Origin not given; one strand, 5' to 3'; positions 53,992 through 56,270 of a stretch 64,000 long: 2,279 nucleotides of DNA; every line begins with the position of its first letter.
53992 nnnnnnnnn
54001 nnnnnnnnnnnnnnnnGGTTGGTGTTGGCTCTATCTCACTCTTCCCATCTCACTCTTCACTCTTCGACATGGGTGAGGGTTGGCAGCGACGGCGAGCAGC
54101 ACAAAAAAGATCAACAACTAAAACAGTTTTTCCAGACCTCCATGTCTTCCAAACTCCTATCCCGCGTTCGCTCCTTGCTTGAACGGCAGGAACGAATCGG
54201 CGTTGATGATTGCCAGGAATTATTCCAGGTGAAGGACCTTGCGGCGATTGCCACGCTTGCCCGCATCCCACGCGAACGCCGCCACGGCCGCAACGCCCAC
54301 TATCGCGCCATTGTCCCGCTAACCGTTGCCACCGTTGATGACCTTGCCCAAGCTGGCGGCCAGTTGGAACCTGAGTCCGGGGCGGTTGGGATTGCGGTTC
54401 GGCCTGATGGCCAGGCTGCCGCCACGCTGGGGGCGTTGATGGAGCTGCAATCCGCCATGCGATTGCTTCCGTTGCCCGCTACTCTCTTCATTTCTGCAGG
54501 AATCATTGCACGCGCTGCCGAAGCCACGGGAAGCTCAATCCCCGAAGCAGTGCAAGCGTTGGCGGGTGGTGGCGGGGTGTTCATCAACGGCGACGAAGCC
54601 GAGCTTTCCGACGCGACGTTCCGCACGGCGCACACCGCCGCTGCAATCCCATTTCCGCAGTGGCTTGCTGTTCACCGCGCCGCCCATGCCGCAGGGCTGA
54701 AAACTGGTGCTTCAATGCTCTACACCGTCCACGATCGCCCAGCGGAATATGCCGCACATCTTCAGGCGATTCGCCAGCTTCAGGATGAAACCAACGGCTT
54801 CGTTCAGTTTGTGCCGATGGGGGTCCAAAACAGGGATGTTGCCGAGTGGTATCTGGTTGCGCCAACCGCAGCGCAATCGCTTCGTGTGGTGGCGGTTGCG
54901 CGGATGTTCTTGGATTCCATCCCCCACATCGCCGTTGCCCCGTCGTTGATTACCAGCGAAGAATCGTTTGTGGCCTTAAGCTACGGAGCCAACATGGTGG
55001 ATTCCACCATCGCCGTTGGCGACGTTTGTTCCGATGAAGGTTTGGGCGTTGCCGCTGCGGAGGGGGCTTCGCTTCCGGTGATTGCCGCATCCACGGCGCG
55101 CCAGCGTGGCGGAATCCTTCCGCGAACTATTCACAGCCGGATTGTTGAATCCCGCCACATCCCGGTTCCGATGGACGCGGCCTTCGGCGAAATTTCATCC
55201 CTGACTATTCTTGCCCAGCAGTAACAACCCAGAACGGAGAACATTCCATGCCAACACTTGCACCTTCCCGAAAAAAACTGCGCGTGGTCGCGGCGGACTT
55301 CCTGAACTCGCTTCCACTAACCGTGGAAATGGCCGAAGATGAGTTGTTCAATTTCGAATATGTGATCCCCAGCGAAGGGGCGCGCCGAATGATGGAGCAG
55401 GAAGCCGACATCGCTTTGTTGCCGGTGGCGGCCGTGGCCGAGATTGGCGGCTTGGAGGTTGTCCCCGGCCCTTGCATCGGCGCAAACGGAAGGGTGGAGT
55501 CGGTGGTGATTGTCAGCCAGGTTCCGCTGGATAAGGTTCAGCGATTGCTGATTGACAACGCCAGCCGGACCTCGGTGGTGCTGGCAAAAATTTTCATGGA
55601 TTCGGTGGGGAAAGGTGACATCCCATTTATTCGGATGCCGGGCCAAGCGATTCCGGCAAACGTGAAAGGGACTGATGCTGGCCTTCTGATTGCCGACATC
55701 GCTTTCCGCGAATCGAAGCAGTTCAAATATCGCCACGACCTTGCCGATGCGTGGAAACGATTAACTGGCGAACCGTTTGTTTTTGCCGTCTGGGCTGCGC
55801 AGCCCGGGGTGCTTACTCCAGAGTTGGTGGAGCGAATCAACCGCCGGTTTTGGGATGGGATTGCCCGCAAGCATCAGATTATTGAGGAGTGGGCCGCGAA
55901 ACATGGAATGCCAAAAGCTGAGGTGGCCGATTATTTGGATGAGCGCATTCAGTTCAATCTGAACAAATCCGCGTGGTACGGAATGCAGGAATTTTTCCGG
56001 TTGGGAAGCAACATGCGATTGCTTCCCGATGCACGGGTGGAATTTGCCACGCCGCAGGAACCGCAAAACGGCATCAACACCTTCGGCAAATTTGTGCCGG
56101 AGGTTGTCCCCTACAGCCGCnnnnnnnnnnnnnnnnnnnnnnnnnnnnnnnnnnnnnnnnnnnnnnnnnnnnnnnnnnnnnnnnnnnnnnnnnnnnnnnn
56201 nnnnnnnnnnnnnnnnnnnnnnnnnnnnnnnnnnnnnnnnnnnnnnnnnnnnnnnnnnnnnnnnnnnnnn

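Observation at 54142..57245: Futalosine cluster with an MqnA-radical-SAM fusion next to a cysteine-less MqnC/MqnE paralog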

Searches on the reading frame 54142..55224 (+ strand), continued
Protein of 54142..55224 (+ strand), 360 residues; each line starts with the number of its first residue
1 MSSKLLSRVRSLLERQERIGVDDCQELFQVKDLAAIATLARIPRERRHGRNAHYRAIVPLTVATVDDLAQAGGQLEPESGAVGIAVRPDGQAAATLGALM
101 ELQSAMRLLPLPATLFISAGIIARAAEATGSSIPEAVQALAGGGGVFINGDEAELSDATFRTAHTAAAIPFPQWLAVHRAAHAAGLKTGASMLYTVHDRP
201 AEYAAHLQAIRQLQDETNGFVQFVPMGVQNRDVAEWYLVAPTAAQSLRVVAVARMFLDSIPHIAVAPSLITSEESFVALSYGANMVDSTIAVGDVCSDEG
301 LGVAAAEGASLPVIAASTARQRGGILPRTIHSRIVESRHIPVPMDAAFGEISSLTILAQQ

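Call 80: search_protein_families(library=pfam, proteins=[P0170, P0158, P0268, P0289, P0185, P0205], max_evalue=0.001)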
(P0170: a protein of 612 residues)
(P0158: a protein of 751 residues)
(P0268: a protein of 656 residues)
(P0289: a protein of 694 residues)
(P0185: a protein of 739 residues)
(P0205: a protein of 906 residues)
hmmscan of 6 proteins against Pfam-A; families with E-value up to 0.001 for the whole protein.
P0170 (612 aa): 2 families
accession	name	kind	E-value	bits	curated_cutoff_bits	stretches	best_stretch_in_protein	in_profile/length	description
PF19288.4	CofH_C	-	1.1e-33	116.2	27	2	496-611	2-123/125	CofH/MqnC C-terminal region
PF04055.27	Radical_SAM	-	1.6e-17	64.6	29.5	1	309-486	1-164/166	Radical SAM superfamily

P0158 (751 aa): 2 families
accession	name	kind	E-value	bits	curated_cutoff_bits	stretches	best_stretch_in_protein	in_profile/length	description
PF19288.4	CofH_C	-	3.8e-37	127.3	27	2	639-748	2-116/125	CofH/MqnC C-terminal region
PF04055.27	Radical_SAM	-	5.4e-13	49.9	29.5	1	67-236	2-163/166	Radical SAM superfamily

P0268 (656 aa): 1 family
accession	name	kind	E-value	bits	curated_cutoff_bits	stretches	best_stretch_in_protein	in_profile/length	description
PF19288.4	CofH_C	-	9.4e-11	42.1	27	1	204-277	2-79/125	CofH/MqnC C-terminal region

P0289 (694 aa): 1 family
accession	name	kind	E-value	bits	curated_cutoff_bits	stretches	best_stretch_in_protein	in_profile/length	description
PF19288.4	CofH_C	-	8.2e-18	64.9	27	1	241-354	3-118/125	CofH/MqnC C-terminal region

P0185 (739 aa): 2 families
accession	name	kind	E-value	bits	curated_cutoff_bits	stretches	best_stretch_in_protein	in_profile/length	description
PF04055.27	Radical_SAM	-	1e-18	68.5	29.5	1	58-229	1-164/166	Radical SAM superfamily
PF19288.4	CofH_C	-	2.8e-16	59.9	27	1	240-353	3-118/125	CofH/MqnC C-terminal region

P0205 (906 aa): 3 families
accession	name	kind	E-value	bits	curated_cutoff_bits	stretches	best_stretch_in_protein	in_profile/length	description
PF02621.19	VitK2_biosynth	-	1.2e-33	117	26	1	397-640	2-251/252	Menaquinone biosynthesis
PF19288.4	CofH_C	-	4.5e-26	91.6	27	2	791-881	28-118/125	CofH/MqnC C-terminal region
PF04055.27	Radical_SAM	-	8.2e-13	49.3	29.5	1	70-243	1-164/166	Radical SAM superfamily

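Call 82: find_encoding_contigs(protein=P0170, flank=8000, max_places=1)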
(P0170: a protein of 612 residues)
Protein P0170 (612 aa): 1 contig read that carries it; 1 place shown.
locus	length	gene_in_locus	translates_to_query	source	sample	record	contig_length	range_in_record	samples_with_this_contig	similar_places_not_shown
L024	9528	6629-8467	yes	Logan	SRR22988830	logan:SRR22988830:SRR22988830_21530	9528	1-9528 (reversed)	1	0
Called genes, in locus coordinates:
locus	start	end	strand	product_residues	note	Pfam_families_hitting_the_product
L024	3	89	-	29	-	?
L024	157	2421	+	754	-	PF07714:PK_Tyr_Ser-Thr, PF00069:Pkinase, PF14531:Kinase-like (weak), PF00168:C2 (weak)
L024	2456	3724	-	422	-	PF13439:Glyco_transf_4, PF00534:Glycos_transf_1, PF13692:Glyco_trans_1_4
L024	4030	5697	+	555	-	PF13428:TPR_14 (faint), PF14559:TPR_19 (faint), PF26686:DUF8575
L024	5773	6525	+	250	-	PF02607:B12-binding_2, PF02310:B12-binding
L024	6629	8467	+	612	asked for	PF04055:Radical_SAM, PF19288:CofH_C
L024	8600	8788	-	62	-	-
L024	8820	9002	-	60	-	-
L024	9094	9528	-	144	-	?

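Call 83: find_encoding_contigs(protein=P0289, flank=8000, max_places=1)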
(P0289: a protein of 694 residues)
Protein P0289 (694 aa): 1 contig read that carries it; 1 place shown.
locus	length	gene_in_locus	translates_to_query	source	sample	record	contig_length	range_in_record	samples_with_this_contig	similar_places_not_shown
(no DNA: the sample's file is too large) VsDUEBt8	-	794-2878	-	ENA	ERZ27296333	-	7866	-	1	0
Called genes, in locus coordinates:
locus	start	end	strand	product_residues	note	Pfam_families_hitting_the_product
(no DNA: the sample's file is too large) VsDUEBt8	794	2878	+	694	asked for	PF19288:CofH_C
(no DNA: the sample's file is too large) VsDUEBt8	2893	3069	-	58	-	-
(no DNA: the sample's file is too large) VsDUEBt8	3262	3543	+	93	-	PF00216:Bac_DNA_binding, PF18291:HU-HIG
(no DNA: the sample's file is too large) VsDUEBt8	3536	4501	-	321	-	PF02628:COX15-CtaA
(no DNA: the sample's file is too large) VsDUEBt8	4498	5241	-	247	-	PF00929:RNase_T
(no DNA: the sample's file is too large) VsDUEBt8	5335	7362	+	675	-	PF01590:GAF, PF13185:GAF_2, PF01966:HD (faint), PF13487:HD_5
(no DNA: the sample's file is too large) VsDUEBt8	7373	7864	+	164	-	?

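Call 86: find_related_loci(query=A7, collection=metagenome_contigs, flank=10000)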
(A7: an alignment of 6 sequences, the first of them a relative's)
Query A7 (344 aa) in metagenome_contigs; peptide patterns used: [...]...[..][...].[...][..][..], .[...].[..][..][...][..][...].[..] (x = any residue, [..] = any of these).
600 stretches matched a pattern (row limit reached: there are more); 407 encode a relative of the query (tblastn E <= 1e-3); the best 80 are kept; 80 distinct loci.
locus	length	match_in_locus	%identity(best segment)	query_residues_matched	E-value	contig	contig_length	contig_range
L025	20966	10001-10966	27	1-296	6e-20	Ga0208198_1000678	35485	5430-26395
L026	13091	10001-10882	24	14-278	2e-18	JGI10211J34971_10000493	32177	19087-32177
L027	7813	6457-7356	24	12-281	5e-18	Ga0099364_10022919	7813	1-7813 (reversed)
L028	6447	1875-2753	28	15-278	2e-17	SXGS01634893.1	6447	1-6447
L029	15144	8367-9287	29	3-277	2e-17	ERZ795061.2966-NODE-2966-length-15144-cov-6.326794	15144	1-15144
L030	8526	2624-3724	26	15-342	2e-17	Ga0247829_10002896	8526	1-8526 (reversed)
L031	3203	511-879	36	163-281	2e-17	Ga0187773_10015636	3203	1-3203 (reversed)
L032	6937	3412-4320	27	15-281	2e-17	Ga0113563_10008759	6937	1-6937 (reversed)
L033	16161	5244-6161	27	12-281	2e-17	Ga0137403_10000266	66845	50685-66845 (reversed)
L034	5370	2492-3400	28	15-281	3e-17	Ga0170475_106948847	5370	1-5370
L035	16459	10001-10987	26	15-301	3e-17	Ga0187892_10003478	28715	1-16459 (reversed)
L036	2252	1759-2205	31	147-285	3e-17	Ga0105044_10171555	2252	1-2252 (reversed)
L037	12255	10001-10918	29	12-281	6e-17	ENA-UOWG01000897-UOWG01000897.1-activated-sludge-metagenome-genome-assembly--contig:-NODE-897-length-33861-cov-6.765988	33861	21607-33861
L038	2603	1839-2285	31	147-285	5e-17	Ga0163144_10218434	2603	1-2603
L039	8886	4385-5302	29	12-281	6e-17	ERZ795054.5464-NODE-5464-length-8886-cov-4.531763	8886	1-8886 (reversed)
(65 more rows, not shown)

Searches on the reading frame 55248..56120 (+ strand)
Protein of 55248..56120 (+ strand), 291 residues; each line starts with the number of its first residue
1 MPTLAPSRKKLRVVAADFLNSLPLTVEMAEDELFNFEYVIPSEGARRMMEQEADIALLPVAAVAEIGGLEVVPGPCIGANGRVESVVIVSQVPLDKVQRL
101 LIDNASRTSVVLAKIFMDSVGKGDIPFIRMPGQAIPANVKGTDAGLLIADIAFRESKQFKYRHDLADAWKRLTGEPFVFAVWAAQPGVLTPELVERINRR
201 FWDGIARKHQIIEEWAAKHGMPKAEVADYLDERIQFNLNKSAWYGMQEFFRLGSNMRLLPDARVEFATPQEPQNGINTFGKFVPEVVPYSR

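Call 8: search_solved_structures(query=window:55248-56120:+, max_evalue=1, show_alignments=2)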
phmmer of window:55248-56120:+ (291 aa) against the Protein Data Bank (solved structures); distinct sequences matched with E-value up to 1: 13.
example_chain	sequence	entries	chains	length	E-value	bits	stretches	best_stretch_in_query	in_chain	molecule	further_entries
2nxo_A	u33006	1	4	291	2e-19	73.3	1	6-269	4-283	Hypothetical protein SCO4506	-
7ahr_A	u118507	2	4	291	2.2e-19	73.2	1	7-271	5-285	Chorismate dehydratase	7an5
7an9_A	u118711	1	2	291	4.1e-19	72.3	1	7-269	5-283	Chorismate dehydratase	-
7an8_A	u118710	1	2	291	5.7e-19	71.9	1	7-271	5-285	Chorismate dehydratase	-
7an7_A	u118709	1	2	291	1.1e-18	70.9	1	7-271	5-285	Chorismate dehydratase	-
7ywc_A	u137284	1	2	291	1.1e-18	70.9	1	7-271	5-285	Chorismate dehydratase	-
7an6_A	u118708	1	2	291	2.8e-18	69.6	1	7-271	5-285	Chorismate dehydratase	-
2i6e_A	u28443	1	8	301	2.9e-10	43.3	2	164-252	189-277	Hypothetical protein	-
6o9a_A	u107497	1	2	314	3.8e-10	42.9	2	164-252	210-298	Chorismate dehydratase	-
9sra_BP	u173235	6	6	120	0.076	15.7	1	47-117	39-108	Large ribosomal subunit protein eL18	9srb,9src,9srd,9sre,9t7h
2qa1_A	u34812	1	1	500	0.5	13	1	162-195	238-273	Polyketide oxygenase PgaE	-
4icy_A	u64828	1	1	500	0.5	13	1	162-195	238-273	Polyketide oxygenase PgaE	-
4v4n_AP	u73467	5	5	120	0.77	12.4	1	47-114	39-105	50S ribosomal protein L18E | Large ribosomal subunit protein eL18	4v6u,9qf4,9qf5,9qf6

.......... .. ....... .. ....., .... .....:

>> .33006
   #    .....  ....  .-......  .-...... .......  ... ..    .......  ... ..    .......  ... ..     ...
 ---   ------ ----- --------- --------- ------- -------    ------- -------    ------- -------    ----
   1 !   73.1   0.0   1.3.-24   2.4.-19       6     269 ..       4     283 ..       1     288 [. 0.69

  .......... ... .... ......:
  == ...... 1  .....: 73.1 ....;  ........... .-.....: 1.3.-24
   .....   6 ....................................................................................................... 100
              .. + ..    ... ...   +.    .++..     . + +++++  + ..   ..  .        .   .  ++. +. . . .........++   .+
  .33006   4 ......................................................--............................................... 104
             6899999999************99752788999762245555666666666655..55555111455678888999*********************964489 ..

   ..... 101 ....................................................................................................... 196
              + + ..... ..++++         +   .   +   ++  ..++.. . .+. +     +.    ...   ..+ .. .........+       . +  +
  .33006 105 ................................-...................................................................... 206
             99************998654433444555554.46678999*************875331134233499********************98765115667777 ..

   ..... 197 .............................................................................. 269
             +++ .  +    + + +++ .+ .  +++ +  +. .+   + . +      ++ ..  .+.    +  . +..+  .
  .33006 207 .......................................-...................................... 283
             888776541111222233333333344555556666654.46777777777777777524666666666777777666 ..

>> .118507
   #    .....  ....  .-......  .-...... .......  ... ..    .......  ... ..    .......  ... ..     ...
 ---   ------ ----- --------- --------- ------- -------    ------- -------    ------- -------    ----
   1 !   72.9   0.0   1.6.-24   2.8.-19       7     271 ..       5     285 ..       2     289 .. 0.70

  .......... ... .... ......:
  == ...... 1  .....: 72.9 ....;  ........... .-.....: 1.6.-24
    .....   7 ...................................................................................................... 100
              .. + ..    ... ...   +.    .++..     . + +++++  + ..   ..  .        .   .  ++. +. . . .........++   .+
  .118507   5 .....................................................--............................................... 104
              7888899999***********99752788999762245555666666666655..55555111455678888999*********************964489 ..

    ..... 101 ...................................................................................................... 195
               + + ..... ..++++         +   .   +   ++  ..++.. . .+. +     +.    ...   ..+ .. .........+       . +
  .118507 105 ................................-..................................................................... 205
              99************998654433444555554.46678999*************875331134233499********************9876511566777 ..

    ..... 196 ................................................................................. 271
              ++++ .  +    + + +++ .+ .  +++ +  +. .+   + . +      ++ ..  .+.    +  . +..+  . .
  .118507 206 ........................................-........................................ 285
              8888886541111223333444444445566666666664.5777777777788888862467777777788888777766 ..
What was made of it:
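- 55248..56120 (+): MqnA (chorismate dehydratase) domain of the 665-aa fusion. The FLN and SRTS motifs are aligned and conserved (call 8).
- On Chorismate dehydratase MqnA (PF02621), for the fusion's N-terminal half: All solved relatives found are MqnA (2NXO, 7AHR, 6O9A, 2I6E); no MqnD structure matched at E<=1 (call 8).
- Tried and rejected: Rejected: MqnD instead of MqnA for the N-terminal domain (call 8).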
